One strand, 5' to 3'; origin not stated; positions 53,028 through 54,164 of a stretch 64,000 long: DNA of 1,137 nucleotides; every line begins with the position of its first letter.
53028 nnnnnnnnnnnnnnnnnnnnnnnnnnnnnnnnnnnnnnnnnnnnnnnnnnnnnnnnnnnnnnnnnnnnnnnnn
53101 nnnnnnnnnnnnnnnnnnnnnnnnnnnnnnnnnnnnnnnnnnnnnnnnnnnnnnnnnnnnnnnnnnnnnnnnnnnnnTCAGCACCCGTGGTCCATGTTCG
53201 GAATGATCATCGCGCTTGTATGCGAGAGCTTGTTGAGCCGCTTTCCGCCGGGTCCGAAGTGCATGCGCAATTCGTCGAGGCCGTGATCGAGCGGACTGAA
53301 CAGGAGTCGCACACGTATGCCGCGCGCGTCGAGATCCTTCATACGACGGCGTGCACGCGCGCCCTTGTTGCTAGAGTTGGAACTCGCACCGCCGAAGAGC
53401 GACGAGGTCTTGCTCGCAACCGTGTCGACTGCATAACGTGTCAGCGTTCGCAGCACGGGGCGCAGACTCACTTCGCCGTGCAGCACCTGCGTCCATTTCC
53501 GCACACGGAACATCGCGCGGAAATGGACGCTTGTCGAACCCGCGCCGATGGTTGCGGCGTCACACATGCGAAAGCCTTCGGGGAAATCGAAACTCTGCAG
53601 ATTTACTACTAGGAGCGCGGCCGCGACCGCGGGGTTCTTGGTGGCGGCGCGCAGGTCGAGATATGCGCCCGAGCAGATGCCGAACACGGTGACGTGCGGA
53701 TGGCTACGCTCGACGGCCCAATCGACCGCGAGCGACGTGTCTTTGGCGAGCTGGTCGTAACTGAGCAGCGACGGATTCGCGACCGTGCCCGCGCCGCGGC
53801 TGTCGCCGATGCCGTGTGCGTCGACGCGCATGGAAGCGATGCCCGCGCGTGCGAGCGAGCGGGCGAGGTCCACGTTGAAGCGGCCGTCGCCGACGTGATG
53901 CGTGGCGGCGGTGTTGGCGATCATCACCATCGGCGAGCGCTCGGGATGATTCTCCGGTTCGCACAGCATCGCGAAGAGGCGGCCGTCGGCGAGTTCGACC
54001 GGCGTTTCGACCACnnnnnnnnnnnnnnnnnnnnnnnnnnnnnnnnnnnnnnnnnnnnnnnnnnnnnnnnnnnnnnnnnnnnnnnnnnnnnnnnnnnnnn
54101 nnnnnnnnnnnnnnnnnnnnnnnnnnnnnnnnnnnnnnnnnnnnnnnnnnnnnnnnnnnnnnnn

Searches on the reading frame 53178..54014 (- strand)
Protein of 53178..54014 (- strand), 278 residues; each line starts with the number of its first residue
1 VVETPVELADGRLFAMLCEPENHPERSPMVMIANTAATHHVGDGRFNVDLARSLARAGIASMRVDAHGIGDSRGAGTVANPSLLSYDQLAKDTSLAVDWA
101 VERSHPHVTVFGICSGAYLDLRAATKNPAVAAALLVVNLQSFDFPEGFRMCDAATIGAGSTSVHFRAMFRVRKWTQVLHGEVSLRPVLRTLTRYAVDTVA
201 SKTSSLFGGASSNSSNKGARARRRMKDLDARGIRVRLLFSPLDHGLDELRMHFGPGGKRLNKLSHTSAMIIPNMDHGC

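Call 80: search_protein_families(library=pfam, proteins=[window:53178-54014:-], max_evalue=0.0001)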
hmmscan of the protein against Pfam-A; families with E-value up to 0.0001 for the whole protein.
window:53178-54014:- (278 aa): 2 families
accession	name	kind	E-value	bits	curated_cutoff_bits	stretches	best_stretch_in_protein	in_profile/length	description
PF02129.25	Peptidase_S15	-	1.8e-06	28.3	23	1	12-137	4-127/262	X-Pro dipeptidyl-peptidase (S15 family)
PF12146.15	Hydrolase_4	-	4e-06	26.7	27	1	49-135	22-106/239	Serine aminopeptidase, S33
